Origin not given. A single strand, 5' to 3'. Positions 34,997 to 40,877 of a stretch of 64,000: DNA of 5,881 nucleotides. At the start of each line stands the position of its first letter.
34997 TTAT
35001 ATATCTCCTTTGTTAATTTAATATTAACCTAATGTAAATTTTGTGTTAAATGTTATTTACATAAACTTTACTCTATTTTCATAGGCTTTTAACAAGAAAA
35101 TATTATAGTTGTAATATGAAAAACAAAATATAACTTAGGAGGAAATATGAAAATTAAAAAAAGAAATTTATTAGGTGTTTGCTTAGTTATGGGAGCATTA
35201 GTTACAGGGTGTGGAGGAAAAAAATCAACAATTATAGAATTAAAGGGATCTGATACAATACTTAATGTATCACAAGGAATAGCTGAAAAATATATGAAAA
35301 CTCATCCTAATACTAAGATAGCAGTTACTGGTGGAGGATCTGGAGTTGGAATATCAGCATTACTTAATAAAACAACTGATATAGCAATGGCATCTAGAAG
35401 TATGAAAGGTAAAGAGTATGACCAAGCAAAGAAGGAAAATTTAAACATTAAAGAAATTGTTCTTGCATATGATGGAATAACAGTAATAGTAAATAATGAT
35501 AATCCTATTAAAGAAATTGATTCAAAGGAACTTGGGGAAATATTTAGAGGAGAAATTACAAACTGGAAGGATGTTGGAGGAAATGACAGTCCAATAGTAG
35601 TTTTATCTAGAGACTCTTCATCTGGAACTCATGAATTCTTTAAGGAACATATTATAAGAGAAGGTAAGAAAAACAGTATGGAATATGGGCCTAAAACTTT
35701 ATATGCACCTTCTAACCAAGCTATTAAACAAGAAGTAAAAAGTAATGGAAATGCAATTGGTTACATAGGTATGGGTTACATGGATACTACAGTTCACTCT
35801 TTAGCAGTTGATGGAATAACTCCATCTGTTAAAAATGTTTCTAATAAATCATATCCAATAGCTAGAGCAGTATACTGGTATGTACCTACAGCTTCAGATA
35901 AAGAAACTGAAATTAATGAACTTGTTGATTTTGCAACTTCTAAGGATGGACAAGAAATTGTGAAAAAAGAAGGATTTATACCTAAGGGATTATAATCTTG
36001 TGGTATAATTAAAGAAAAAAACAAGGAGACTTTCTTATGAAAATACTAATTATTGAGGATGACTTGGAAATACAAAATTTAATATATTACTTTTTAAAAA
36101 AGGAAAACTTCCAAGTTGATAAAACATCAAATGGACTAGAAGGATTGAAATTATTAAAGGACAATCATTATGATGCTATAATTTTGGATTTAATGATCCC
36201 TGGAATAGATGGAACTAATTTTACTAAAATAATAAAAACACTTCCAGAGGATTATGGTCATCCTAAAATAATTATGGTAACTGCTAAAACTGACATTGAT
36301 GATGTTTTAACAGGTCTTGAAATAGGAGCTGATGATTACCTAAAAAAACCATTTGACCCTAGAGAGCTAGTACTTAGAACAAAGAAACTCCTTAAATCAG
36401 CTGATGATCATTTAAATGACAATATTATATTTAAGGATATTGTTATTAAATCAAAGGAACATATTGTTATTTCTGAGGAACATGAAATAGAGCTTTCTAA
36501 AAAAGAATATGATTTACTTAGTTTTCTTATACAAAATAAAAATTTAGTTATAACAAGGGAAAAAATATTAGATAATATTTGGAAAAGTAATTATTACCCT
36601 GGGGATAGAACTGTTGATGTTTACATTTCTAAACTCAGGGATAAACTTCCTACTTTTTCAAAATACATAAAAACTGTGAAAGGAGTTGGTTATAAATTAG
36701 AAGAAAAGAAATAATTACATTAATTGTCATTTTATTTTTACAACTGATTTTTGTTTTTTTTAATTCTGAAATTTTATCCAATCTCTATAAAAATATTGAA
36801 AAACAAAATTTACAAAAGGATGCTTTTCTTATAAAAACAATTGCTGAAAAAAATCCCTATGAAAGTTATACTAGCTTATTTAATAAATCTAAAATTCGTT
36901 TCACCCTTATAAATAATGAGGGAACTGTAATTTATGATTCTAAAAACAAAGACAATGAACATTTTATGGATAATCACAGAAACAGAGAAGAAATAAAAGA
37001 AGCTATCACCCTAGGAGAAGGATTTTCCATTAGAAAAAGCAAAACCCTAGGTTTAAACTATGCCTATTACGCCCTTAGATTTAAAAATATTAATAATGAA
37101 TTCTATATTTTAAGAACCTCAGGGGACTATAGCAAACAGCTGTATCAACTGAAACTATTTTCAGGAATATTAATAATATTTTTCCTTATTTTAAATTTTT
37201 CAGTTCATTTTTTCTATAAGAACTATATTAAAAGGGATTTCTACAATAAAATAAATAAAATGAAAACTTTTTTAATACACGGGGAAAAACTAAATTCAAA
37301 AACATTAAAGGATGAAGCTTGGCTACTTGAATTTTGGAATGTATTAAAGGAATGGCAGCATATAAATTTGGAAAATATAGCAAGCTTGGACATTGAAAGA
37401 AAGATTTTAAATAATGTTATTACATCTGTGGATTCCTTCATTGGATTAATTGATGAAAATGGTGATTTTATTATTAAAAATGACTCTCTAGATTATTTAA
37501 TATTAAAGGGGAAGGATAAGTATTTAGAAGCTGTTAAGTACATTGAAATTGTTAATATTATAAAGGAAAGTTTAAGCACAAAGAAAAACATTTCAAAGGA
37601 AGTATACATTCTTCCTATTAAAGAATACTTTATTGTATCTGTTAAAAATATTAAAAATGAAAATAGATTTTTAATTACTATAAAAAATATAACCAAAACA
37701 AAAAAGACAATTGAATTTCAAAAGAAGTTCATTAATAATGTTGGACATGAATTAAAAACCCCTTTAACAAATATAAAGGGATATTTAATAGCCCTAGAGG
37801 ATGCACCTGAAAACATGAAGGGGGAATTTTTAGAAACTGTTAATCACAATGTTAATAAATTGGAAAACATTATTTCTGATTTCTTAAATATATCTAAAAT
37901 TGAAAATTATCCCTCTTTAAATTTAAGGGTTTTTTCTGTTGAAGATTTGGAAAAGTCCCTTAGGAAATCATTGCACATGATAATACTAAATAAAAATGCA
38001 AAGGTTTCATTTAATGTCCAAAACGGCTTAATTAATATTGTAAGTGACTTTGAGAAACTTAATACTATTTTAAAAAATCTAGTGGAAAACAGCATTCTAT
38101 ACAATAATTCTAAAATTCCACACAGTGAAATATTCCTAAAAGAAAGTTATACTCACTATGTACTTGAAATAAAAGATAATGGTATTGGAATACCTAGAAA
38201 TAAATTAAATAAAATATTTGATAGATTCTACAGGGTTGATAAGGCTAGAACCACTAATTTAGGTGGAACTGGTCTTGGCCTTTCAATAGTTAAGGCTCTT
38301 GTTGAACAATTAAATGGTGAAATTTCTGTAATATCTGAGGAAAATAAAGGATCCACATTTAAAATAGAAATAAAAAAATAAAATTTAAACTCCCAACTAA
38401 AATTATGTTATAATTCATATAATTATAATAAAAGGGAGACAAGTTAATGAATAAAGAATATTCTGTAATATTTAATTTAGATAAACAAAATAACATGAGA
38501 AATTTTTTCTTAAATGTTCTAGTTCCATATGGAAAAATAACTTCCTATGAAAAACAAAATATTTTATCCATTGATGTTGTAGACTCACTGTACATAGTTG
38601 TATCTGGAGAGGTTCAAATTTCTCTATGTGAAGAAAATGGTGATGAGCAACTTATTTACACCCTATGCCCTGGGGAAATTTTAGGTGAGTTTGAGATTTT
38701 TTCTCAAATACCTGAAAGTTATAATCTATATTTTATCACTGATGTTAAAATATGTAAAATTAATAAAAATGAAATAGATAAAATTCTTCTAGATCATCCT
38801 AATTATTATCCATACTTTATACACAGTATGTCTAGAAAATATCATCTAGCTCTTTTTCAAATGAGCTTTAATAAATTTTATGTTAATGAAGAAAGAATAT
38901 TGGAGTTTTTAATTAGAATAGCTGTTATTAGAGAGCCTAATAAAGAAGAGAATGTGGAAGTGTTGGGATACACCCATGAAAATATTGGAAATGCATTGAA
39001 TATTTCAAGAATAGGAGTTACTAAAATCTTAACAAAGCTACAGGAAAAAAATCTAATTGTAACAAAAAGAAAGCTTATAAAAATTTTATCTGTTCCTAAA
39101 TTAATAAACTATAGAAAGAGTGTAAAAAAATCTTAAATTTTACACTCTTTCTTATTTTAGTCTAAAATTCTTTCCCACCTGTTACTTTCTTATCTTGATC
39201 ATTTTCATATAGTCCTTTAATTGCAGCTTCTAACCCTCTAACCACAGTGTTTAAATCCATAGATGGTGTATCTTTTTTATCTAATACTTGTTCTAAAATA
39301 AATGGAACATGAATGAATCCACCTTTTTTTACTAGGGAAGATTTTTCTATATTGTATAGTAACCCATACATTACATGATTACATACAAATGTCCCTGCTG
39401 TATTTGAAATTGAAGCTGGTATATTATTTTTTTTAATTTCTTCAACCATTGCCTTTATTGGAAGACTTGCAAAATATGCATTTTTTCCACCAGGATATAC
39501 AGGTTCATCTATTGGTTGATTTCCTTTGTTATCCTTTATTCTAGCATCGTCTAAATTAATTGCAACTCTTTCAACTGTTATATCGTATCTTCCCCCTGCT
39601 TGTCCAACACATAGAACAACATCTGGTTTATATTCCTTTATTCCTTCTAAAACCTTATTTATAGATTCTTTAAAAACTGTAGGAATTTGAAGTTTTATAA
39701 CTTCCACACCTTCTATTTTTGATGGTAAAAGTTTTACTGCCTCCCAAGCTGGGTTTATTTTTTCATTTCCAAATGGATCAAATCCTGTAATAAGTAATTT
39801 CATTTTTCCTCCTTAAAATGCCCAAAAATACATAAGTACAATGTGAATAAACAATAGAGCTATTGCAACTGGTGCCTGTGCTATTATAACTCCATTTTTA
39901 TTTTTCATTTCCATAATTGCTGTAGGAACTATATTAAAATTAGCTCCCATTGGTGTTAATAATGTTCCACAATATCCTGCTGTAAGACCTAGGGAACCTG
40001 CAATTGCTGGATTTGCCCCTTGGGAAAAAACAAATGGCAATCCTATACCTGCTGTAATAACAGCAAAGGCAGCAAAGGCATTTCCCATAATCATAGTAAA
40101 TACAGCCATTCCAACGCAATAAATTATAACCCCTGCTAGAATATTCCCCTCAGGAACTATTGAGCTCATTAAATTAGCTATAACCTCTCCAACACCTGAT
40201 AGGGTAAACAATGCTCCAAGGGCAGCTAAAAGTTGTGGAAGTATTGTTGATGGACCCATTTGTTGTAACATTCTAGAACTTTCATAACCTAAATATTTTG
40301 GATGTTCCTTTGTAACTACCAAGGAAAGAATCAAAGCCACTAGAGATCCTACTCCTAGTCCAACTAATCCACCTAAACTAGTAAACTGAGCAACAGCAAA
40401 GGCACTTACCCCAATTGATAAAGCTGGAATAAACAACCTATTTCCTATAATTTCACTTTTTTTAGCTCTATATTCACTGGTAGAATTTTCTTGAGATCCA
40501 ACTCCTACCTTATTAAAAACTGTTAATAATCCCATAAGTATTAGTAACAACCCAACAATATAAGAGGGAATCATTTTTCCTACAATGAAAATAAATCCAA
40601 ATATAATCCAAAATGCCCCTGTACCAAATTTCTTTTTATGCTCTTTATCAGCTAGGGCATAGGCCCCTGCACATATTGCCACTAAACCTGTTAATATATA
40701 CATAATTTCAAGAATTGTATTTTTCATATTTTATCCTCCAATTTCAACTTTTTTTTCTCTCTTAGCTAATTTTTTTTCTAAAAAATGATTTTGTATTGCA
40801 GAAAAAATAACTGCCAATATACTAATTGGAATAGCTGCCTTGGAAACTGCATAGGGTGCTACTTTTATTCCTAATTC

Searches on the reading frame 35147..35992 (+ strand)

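Call 38: search_protein_families(library=pfam, proteins=[window:35147-35992:+], max_evalue=0.0001)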
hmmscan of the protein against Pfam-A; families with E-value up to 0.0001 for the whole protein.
window:35147-35992:+ (282 aa): 4 families
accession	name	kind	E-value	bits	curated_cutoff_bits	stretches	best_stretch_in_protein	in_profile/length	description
PF12849.12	PBP_like_2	-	1.2e-43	150.2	27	1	28-266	8-266/267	PBP superfamily domain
PF12727.12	PBP_like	-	2.4e-15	56.6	27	1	46-219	1-161/193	PBP superfamily domain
PF13531.11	SBP_bac_11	-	4.2e-09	37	25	1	44-277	15-226/227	Bacterial extracellular solute-binding protein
PF01547.30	SBP_bac_1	-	4.3e-06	27.4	26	1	43-270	11-307/307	Bacterial extracellular solute-binding protein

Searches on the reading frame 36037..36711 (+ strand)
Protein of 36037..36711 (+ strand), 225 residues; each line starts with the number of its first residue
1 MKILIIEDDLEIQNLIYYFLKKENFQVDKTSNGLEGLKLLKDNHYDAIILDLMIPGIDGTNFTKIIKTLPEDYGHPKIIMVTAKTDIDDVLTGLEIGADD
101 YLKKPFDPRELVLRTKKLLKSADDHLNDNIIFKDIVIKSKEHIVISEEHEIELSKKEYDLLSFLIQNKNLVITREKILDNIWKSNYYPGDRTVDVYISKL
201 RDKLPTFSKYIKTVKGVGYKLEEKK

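Call 38: search_protein_families(library=pfam, proteins=[window:36037-36711:+], max_evalue=0.0001)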
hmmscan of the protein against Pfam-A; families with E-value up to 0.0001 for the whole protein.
window:36037-36711:+ (225 aa): 2 families
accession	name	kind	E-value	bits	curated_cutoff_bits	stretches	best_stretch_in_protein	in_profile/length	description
PF00072.30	Response_reg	-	1e-28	100.1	30.2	1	3-114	1-109/111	Response regulator receiver domain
PF00486.34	Trans_reg_C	-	2e-25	89.1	26.2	1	149-221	2-77/77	Transcriptional regulatory protein, C terminal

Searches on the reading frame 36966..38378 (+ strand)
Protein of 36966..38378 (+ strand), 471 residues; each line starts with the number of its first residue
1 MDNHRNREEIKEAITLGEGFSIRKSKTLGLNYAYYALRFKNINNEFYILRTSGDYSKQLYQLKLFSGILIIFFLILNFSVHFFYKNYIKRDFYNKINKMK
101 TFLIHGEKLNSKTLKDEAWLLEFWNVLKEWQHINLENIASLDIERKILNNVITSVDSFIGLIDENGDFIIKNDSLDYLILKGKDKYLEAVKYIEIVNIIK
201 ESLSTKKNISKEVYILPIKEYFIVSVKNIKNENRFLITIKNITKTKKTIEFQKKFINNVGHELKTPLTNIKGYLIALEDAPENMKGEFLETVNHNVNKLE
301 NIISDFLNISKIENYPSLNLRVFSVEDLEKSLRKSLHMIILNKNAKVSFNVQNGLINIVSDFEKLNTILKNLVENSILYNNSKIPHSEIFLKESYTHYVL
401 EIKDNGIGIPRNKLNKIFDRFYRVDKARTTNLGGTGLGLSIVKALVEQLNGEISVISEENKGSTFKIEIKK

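Call 38: search_protein_families(library=pfam, proteins=[window:36966-38378:+], max_evalue=0.0001)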
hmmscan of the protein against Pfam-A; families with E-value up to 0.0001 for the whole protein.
window:36966-38378:+ (471 aa): 2 families
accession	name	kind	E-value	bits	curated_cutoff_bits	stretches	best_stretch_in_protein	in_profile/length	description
PF02518.31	HATPase_c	-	1.5e-26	93.5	26.4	1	362-470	3-108/111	Histidine kinase-, DNA gyrase B-, and HSP90-like ATPase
PF00512.31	HisKA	-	2.4e-15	56.8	26.9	1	252-314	2-65/66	His Kinase A (phospho-acceptor) domain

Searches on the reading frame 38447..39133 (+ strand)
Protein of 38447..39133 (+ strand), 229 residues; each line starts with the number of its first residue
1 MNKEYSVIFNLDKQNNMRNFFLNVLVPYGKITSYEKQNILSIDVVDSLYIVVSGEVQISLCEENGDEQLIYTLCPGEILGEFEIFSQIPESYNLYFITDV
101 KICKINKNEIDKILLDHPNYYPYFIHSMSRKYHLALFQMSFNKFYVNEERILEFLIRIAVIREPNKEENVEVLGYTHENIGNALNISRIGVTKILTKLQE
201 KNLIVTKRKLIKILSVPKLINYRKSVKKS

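Call 38: search_protein_families(library=pfam, proteins=[window:38447-39133:+], max_evalue=0.0001)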
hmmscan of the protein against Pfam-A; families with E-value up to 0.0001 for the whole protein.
window:38447-39133:+ (229 aa): 2 families
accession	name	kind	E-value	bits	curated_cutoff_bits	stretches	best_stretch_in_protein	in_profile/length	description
PF00027.35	cNMP_binding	-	1.1e-14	54.6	27.5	1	43-115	15-87/89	Cyclic nucleotide-binding domain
PF13545.12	HTH_Crp_2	-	2.3e-10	40.7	27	1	149-221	1-69/70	Crp-like helix-turn-helix domain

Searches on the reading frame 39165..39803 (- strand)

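Call 38: search_protein_families(library=pfam, proteins=[window:39165-39803:-], max_evalue=0.0001)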
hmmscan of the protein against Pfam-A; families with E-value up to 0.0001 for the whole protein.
window:39165-39803:- (213 aa): 1 family
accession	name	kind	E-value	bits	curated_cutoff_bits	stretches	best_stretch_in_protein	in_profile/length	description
PF01470.22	Peptidase_C15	-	2.6e-80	269.7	22.7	1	1-197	1-200/204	Pyroglutamyl peptidase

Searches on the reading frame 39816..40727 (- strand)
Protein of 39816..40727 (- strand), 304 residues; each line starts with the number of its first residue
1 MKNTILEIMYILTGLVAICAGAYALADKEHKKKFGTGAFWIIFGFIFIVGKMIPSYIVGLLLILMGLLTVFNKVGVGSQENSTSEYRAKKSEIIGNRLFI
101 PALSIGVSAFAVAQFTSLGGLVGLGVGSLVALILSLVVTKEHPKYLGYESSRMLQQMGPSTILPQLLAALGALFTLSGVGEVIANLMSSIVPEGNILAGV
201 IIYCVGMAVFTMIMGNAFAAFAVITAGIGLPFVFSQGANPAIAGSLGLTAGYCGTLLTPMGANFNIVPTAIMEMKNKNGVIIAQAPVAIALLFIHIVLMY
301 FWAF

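Call 38: search_protein_families(library=pfam, proteins=[window:39816-40727:-], max_evalue=0.0001)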
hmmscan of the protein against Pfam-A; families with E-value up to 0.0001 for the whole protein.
window:39816-40727:- (304 aa): 1 family
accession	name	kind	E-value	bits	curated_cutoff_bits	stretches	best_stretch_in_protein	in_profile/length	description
PF06166.18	DUF979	-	2.8e-121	404.9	26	1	7-304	1-307/307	Protein of unknown function (DUF979)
